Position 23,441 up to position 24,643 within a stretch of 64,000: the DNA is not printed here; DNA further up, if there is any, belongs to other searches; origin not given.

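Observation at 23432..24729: Low-GC single-gene cargo inserted into the 3' end of a giant gene, bracketed by a 104-nt duplication of that gene end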

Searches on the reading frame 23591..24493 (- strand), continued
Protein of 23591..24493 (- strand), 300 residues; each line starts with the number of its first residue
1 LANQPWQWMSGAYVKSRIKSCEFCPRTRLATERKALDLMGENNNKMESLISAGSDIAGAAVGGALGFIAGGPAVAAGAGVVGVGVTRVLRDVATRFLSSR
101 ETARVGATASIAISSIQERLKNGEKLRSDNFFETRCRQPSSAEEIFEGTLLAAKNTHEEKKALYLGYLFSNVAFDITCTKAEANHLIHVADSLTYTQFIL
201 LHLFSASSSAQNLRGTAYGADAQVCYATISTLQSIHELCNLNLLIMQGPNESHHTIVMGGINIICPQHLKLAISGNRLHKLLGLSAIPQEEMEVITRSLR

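Call 99: find_encoding_contigs(protein=P0030, flank=7000, max_places=3)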
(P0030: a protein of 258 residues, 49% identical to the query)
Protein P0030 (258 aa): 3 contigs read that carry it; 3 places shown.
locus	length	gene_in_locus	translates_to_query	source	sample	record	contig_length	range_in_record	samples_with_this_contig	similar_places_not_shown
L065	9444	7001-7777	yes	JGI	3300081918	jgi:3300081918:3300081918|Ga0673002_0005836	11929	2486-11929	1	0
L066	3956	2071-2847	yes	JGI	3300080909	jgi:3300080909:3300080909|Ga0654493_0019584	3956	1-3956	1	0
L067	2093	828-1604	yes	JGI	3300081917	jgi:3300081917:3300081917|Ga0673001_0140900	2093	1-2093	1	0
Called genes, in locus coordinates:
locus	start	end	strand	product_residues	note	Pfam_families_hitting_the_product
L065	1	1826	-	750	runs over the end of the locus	PF05729:NACHT, PF20720:nSTAND3 (weak), PF22727:NCH2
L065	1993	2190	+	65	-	-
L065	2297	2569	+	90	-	-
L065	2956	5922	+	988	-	PF02347:GDC-P, PF21478:GcvP2_C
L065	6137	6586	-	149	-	PF01381:HTH_3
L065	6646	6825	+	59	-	-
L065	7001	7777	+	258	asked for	-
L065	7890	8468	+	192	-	-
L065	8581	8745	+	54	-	-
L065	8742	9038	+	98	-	-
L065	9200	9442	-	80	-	?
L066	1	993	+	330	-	?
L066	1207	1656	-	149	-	PF01381:HTH_3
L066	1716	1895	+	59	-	-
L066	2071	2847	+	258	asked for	-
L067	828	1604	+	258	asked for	-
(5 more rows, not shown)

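Call 107: find_related_loci(query=A2, collection=viral_contigs, flank=5000)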
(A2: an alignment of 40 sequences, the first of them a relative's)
Query A2 (262 aa) in viral_contigs; peptide patterns used: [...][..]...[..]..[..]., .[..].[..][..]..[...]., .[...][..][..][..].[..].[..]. (x = any residue, [..] = any of these).
125 stretches matched a pattern; 2 encode a relative of the query (tblastn E <= 1e-3); 2 distinct loci.
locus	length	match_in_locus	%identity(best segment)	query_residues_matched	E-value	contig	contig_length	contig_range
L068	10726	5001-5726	35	9-249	2e-33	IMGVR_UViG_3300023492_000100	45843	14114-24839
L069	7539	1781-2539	35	5-261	8e-33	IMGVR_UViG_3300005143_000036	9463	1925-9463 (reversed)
